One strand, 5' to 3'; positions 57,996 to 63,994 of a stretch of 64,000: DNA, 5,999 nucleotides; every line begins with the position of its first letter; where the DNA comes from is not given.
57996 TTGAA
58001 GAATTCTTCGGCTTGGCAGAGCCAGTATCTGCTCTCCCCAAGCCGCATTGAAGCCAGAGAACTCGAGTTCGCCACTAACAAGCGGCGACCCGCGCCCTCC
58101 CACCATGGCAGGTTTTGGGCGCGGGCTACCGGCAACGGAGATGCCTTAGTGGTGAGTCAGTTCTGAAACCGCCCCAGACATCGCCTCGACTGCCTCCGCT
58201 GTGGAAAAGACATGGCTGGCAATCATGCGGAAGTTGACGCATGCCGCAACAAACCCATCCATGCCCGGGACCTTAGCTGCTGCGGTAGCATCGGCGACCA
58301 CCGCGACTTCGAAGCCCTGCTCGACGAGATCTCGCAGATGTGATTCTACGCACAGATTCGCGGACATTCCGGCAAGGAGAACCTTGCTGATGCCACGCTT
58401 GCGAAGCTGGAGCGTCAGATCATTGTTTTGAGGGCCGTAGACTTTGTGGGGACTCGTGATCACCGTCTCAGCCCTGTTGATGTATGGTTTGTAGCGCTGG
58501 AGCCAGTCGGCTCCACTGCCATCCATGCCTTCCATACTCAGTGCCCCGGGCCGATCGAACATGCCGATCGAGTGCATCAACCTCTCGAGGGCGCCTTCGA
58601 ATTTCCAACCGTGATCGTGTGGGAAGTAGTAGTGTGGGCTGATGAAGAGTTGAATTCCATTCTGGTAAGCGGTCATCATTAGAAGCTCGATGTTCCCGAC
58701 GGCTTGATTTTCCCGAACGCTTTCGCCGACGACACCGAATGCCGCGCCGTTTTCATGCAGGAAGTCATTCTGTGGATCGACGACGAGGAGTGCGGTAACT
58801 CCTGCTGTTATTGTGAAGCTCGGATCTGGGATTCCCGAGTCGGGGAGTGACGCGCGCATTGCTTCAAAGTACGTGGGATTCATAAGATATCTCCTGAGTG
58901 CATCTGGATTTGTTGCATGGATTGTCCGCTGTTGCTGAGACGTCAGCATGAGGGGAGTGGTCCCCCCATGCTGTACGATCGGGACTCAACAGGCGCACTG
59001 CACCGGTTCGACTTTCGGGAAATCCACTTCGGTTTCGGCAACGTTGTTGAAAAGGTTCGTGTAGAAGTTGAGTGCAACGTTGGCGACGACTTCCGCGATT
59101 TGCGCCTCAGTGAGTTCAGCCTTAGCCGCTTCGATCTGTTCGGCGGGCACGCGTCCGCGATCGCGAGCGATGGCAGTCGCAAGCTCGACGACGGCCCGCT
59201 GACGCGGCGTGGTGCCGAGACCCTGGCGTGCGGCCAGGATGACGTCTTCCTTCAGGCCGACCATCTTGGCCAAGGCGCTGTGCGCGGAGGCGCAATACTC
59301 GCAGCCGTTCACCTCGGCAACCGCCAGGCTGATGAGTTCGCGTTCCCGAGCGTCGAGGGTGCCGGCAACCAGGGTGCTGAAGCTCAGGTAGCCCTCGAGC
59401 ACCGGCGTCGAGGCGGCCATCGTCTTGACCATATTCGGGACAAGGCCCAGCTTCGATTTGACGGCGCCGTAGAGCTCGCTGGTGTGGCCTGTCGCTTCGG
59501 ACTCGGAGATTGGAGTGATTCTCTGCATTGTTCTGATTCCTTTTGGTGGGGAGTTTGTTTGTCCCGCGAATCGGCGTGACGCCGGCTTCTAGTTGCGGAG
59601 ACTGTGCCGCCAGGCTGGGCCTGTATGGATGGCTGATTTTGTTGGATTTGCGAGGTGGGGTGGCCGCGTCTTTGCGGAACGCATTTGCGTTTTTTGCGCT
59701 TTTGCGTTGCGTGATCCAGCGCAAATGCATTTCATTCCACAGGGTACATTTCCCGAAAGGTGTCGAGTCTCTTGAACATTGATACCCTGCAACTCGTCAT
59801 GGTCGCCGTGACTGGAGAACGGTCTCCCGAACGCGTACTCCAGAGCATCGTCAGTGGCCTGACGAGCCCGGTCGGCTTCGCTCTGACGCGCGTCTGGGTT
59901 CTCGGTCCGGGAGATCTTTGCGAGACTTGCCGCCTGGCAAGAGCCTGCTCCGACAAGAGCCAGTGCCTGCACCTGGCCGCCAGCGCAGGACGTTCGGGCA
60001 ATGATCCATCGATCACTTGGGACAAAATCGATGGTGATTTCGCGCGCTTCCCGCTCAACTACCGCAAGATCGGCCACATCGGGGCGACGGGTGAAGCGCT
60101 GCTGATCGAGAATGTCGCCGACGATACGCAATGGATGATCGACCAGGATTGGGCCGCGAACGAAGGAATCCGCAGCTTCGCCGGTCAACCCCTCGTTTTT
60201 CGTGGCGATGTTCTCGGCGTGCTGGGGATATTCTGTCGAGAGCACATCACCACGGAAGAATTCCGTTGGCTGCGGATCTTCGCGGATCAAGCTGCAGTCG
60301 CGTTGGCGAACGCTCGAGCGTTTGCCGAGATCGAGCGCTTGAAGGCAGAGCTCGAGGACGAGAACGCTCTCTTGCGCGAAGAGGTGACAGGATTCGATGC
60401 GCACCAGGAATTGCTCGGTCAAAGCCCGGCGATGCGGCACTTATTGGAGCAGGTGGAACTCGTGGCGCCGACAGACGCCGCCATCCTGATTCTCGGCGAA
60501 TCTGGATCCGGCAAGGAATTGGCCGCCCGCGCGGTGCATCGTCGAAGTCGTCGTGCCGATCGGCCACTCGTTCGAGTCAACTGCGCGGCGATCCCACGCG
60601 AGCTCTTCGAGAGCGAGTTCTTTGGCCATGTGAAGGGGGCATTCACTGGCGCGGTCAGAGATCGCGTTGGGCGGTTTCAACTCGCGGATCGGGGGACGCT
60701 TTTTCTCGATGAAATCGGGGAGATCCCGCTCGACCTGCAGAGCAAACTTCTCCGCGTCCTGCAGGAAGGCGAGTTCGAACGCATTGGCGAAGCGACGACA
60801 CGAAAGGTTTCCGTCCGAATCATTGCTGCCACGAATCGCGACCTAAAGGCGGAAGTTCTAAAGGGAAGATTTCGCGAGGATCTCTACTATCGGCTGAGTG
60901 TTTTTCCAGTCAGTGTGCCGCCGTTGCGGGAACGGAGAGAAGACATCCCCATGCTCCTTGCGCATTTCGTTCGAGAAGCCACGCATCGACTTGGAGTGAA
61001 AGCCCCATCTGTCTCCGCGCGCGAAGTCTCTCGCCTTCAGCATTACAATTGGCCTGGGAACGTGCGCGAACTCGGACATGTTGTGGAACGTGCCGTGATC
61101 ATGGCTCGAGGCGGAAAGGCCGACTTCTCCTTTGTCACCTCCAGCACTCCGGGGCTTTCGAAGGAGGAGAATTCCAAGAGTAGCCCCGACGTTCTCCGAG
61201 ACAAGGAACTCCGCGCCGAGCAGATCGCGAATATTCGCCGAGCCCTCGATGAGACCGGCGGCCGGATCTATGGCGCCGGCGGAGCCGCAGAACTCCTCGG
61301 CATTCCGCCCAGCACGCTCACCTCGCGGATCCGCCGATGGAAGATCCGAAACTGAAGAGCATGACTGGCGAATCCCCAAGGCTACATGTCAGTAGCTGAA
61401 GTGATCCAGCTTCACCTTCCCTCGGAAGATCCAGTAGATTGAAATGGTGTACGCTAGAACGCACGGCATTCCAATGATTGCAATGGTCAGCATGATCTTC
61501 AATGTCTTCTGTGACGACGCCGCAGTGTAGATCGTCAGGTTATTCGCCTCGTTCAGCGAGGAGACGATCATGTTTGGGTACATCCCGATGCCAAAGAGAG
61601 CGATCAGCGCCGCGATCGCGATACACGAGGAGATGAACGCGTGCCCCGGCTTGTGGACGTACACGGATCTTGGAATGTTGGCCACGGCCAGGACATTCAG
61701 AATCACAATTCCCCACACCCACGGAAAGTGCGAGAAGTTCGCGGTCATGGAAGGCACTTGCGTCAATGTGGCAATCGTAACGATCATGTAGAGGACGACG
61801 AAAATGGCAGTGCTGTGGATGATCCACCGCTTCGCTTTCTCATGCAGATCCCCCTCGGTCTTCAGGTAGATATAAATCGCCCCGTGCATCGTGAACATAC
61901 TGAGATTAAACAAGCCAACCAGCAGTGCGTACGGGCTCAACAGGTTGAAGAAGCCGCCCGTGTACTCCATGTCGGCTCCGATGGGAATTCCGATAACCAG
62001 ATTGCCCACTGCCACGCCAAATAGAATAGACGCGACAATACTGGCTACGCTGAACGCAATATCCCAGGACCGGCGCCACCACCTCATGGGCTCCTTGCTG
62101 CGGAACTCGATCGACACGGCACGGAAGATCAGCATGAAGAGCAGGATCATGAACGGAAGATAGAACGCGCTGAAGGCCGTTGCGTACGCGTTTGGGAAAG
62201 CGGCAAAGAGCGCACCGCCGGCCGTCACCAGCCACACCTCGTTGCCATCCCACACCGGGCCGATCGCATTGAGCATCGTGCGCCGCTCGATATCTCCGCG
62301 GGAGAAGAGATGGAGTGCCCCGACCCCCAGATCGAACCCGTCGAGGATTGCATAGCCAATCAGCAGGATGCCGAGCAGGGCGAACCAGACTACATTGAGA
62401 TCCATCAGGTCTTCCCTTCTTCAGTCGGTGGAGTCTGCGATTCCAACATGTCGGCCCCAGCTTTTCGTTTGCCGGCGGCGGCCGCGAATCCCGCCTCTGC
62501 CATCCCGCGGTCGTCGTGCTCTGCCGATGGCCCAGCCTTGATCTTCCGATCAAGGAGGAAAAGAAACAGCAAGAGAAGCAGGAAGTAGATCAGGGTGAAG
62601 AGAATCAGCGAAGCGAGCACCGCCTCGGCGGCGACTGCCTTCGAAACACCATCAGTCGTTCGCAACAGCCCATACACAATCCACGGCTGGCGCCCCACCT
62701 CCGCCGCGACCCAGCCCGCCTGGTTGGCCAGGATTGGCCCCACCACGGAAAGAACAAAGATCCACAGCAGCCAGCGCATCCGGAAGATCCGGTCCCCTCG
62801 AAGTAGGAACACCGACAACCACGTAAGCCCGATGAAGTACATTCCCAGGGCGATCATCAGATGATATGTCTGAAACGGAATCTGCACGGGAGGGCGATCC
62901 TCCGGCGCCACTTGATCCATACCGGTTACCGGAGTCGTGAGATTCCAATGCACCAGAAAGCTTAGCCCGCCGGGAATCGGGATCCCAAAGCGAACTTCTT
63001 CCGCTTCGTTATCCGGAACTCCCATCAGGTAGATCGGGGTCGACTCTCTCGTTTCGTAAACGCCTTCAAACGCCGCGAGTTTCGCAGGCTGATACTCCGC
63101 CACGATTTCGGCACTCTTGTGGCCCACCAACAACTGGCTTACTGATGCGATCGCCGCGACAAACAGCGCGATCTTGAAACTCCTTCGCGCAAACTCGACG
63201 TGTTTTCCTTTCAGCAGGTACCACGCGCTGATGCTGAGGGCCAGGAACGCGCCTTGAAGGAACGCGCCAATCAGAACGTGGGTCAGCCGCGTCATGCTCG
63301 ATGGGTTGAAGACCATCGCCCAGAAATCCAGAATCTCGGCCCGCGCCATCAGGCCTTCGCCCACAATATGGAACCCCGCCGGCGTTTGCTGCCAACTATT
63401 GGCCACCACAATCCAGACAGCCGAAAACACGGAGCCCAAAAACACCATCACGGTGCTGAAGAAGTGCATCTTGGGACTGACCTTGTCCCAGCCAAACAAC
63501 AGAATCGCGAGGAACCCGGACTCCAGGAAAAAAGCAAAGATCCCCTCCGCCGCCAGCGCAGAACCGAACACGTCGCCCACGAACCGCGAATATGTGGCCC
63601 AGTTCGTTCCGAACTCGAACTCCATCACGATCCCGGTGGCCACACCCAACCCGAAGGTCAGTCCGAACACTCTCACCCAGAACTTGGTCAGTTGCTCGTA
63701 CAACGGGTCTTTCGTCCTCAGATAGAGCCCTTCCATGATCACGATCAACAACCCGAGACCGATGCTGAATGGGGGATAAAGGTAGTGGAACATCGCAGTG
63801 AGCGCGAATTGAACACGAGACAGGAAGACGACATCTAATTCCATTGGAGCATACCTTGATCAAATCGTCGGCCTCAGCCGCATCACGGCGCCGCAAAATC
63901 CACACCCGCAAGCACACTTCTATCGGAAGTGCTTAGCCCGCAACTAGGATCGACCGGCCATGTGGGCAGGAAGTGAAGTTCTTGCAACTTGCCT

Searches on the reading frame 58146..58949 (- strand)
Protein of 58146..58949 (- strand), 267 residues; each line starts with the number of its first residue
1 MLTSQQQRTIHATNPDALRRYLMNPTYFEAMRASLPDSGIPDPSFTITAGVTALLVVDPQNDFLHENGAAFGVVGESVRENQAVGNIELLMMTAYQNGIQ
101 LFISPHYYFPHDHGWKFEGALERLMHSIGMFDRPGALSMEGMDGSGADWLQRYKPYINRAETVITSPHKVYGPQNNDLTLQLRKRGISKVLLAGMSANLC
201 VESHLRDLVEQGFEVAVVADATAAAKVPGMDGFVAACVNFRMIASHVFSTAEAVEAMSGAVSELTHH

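Call 16: search_protein_families(library=pfam, proteins=[window:58146-58949:-], max_evalue=0.001)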
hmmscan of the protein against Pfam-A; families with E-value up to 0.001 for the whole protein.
window:58146-58949:- (267 aa): 1 family
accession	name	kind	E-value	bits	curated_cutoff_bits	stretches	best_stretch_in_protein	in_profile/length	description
PF00857.26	Isochorismatase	-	1.9e-22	80.6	27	1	52-228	1-154/175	Isochorismatase domain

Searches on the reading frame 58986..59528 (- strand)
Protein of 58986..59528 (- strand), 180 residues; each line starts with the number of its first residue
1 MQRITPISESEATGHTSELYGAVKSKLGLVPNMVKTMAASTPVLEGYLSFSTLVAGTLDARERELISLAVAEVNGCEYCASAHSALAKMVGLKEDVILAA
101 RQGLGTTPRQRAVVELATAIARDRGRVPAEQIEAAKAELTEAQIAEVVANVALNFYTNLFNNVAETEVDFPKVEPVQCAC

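Call 97: search_protein_families(library=pfam, proteins=[window:58986-59528:-], max_evalue=0.001)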
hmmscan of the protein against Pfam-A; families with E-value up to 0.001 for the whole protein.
window:58986-59528:- (180 aa): 1 family
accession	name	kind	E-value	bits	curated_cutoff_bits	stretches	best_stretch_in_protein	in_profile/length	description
PF02627.25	CMD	-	7e-16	58.4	23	1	52-100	12-62/84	Carboxymuconolactone decarboxylase family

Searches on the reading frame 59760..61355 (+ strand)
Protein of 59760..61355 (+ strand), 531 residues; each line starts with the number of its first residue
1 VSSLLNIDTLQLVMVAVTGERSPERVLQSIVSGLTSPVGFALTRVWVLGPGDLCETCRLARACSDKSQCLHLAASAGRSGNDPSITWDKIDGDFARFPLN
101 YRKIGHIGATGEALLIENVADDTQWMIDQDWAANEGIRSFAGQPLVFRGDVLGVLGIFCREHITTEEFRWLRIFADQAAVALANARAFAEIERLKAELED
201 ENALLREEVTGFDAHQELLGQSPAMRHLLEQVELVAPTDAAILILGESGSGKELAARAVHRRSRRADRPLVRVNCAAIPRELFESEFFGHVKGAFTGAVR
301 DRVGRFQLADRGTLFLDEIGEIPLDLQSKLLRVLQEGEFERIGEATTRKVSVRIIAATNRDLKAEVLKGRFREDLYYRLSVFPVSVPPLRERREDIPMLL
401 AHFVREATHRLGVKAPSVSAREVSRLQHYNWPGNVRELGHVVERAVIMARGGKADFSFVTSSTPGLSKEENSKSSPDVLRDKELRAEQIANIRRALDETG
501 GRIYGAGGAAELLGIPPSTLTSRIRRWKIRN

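Call 16: search_protein_families(library=pfam, proteins=[window:59760-61355:+], max_evalue=0.001)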
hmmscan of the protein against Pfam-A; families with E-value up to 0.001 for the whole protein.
window:59760-61355:+ (531 aa): 10 families
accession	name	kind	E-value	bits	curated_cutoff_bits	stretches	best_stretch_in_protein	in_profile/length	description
PF00158.32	Sigma54_activat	-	7.6e-72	240.9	20.2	1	218-384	1-167/168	Sigma-54 interaction domain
PF14532.12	Sigma54_activ_2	-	1.9e-21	77.2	25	1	219-389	1-138/138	Sigma-54 interaction domain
PF25601.1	AAA_lid_14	-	3e-21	75.5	27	1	390-457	1-68/87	AAA+ ATPase lid domain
PF01590.32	GAF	-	3.9e-13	50.5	22.4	1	81-182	35-133/133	GAF domain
PF13185.12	GAF_2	-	3.3e-10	40.7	28.6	1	104-182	57-135/136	GAF domain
PF00004.35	AAA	-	4.6e-06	27.6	21.2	1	242-376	1-128/131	ATPase family associated with various cellular activities (AAA)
PF07728.20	AAA_5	-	7.5e-06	26.4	22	1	242-361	2-124/139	AAA domain (dynein-related subfamily)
PF02954.25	HTH_8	-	0.00017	21.7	22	1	492-527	10-42/42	Bacterial regulatory protein, Fis family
PF07724.20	AAA_2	-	0.00026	21.5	27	1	241-363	5-128/166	AAA domain (Cdc48 subfamily)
PF01078.27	Mg_chelatase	-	0.00041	20.2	20.3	0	297-359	93-157/207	Magnesium chelatase, subunit ChlI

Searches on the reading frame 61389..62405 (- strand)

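Call 16: search_protein_families(library=pfam, proteins=[window:61389-62405:-], max_evalue=0.001)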
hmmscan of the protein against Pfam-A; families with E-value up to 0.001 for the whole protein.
window:61389-62405:- (338 aa): 1 family
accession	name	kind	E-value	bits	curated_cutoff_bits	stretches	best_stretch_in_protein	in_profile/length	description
PF02322.20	Cyt_bd_oxida_II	-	6.6e-105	351.2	35.6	1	3-327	1-302/302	Cytochrome bd terminal oxidase subunit II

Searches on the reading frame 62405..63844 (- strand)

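Call 16: search_protein_families(library=pfam, proteins=[window:62405-63844:-], max_evalue=0.001)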
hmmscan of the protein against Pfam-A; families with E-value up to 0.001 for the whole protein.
window:62405-63844:- (479 aa): 1 family
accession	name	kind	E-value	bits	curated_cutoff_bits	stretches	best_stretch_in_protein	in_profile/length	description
PF01654.22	Cyt_bd_oxida_I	-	1.8e-166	554.3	26.2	1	8-439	1-418/418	Cytochrome bd terminal oxidase subunit I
